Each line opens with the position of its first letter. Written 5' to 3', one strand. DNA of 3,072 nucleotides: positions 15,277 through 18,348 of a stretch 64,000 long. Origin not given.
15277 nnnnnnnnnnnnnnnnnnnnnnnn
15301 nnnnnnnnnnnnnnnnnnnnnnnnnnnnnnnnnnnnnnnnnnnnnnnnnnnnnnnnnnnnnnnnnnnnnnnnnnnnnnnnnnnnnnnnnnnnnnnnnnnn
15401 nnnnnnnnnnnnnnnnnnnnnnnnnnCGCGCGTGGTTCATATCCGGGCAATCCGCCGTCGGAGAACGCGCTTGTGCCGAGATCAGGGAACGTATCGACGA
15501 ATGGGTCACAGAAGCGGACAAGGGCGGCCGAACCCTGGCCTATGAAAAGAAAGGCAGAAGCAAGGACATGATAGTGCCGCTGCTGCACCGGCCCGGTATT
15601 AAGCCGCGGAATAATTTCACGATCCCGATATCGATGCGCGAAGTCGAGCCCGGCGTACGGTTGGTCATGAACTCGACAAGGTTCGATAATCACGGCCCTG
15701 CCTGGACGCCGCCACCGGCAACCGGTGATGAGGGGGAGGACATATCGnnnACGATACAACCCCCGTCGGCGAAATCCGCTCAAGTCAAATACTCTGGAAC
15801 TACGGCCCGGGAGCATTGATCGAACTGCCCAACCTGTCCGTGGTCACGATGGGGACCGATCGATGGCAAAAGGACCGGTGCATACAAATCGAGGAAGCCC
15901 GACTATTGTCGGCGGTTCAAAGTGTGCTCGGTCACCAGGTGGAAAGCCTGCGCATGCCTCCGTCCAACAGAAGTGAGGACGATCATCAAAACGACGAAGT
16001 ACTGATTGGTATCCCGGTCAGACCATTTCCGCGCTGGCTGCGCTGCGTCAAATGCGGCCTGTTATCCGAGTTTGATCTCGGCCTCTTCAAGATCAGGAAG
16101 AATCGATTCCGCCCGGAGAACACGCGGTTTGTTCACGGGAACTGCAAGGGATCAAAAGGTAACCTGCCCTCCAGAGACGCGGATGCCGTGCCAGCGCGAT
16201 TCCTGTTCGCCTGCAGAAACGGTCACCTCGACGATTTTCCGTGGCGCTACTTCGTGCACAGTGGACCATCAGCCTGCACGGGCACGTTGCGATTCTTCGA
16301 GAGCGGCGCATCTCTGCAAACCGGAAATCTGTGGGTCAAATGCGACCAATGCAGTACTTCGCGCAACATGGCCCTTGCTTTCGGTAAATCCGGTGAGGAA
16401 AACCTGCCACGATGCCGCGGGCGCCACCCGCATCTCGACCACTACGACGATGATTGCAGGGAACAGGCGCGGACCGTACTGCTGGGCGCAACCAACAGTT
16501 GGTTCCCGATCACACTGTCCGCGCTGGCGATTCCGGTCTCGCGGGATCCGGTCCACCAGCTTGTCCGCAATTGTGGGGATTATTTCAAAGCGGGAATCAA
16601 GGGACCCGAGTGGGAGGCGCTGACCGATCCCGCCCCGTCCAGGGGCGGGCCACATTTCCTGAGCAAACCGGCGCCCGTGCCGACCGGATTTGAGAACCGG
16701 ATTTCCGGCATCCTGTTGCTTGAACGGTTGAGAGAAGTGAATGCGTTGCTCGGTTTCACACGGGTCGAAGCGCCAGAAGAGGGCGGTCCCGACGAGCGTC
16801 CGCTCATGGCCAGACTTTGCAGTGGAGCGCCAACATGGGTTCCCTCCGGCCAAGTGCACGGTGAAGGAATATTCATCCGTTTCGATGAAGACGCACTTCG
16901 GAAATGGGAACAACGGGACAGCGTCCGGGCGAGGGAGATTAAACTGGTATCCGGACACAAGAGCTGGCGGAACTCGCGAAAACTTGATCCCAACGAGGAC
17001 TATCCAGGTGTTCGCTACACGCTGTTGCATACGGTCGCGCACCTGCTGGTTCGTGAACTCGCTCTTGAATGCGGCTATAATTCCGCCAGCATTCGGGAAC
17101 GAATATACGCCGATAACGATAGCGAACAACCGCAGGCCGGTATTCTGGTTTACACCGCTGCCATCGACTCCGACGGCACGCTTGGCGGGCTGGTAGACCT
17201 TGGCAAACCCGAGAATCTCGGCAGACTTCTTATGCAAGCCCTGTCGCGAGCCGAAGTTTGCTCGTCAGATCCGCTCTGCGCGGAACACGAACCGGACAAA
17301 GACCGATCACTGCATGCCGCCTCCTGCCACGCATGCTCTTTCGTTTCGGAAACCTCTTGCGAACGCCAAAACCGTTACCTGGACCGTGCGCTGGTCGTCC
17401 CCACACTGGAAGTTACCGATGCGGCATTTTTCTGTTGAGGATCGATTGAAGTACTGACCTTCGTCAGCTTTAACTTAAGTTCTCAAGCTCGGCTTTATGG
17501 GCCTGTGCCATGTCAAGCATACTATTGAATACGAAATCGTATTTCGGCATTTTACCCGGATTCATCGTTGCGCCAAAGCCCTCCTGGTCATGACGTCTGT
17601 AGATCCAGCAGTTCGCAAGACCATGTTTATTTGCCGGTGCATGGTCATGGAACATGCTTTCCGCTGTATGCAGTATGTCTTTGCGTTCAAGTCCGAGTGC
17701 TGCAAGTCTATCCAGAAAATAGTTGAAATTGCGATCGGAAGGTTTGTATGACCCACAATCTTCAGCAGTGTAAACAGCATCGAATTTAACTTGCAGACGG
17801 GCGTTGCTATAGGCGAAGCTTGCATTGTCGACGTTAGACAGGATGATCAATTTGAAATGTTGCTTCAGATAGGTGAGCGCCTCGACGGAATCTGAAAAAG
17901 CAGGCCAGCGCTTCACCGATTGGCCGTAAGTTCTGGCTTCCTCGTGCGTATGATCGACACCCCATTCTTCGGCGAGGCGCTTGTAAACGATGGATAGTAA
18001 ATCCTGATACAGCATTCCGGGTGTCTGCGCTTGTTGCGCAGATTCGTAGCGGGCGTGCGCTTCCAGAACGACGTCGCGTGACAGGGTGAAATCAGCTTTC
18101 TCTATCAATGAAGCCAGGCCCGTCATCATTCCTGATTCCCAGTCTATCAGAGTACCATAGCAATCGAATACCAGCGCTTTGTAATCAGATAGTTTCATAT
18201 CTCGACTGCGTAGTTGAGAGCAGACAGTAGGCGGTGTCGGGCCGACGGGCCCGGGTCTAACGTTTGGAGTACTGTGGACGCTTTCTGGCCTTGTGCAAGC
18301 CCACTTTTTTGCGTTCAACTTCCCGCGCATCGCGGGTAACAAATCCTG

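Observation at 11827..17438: Stand-alone DrmA/DrmB-like pair (large DExH helicase plus DUF1998) with no methyltransferase, PLD or SNF2 partner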

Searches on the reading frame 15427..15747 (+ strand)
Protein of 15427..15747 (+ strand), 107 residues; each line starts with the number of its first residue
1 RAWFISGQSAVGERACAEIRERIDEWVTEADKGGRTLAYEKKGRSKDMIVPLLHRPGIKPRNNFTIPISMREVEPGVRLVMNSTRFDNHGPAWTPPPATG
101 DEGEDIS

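Call 50: search_solved_structures(query=window:15427-15747:+, show_alignments=1, max_evalue=0.001)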
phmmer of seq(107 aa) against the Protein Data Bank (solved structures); distinct sequences matched with E-value up to 0.001: 1.
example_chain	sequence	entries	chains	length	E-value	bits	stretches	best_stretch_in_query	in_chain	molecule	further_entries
7s9v_A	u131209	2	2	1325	4.5e-23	84.8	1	15-102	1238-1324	DrmA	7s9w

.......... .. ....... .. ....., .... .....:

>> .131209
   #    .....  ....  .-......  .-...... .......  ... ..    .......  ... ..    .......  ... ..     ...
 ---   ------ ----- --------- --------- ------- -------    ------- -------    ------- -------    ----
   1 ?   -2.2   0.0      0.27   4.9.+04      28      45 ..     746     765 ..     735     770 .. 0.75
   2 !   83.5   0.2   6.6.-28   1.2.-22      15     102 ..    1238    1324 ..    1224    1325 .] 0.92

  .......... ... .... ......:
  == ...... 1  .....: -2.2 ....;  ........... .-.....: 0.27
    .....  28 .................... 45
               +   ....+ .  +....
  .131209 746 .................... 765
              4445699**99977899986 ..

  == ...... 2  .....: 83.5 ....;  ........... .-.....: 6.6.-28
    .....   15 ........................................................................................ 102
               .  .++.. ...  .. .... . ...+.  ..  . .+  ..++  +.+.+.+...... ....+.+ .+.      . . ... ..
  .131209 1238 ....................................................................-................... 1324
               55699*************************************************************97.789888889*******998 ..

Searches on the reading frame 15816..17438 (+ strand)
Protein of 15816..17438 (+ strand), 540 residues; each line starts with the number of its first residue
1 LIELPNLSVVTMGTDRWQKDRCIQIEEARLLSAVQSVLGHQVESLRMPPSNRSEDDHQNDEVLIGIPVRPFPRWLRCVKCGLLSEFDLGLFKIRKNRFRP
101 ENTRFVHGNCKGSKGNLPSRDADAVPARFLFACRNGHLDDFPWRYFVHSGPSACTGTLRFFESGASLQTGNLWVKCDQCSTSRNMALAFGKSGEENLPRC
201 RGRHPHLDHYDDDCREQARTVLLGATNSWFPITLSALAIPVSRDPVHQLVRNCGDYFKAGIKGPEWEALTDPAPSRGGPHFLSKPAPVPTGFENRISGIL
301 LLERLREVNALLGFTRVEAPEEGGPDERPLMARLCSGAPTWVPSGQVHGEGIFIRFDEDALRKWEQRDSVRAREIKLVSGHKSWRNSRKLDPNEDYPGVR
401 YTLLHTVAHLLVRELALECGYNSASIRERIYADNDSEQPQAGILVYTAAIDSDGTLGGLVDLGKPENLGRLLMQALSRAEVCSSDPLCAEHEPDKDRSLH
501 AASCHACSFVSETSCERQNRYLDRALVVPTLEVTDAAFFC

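Call 6: search_protein_families(library=padloc, proteins=[window:15816-17438:+], max_evalue=0.01)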
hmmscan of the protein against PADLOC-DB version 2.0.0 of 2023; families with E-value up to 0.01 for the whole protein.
window:15816-17438:+ (540 aa): 4 families
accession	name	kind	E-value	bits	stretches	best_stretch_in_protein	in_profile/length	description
PDLC02583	DrmB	-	7.4e-75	251.2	2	301-530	378-604/606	DrmB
PDLC02584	DrmB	-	2.1e-72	242.4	2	262-539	156-442/445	DrmB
PDLC02579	DrmB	-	5.7e-72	240.3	1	261-539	33-313/314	DrmB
PDLC02582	DrmB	-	3.2e-11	40.5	1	302-529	413-634/649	DrmB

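Call 7: search_protein_families(library=pfam, proteins=[window:15816-17438:+], max_evalue=0.01)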
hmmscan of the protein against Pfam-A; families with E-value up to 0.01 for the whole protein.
window:15816-17438:+ (540 aa): 1 family
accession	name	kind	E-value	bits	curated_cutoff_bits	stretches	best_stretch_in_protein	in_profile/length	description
PF09369.15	MZB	-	1.2e-09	39.2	24.2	1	408-507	2-79/80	MrfA Zn-binding domain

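Call 8: search_protein_families(library=ncbifam, proteins=[window:15816-17438:+], max_evalue=0.01)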
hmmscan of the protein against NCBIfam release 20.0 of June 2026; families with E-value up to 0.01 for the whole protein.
window:15816-17438:+ (540 aa): 1 family
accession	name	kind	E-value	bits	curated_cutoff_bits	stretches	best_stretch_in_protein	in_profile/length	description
NF038324.1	DrmB_fam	subfamily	2.6e-195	650.7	240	2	260-530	328-604/604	DrmB family protein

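Call 12: find_encoding_contigs(protein=window:15816-17438:+, flank=10000, max_places=6)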
Protein window:15816-17438:+ (540 aa): no gene with exactly this product is on record in the collection.

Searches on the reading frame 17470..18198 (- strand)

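Call 58: search_protein_families(library=ncbifam, proteins=[window:17470-18198:-], max_evalue=0.00001)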
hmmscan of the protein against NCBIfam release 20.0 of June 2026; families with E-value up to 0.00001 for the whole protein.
window:17470-18198:- (242 aa): 6 families
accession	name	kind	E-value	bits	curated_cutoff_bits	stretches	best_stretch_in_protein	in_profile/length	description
TIGR01428.1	HAD_type_II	equivalog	2.7e-48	164.6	125.4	1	6-205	1-196/197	haloacid dehalogenase type II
TIGR01493.1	HAD-SF-IA-v2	subfamily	3.9e-12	46.7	39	1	8-187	1-157/161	HAD-IA family hydrolase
TIGR02254.1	YjjG_YfnB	equivalog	6.8e-11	42.1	159.9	1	6-204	1-201/223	YjjG family noncanonical pyrimidine nucleotidase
TIGR02252.1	DREG-2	subfamily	8.8e-11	41.9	155.2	1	7-197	1-202/203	HAD hydrolase, REG-2-like, family IA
TIGR02253.1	CTE7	subfamily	4.9e-10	39.6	169.75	1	7-230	3-220/221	TIGR02253 family HAD-type hydrolase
NF006976.0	PRK09449.1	equivalog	2.9e-06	27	183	1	64-205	60-201/225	pyrimidine 5'-nucleotidase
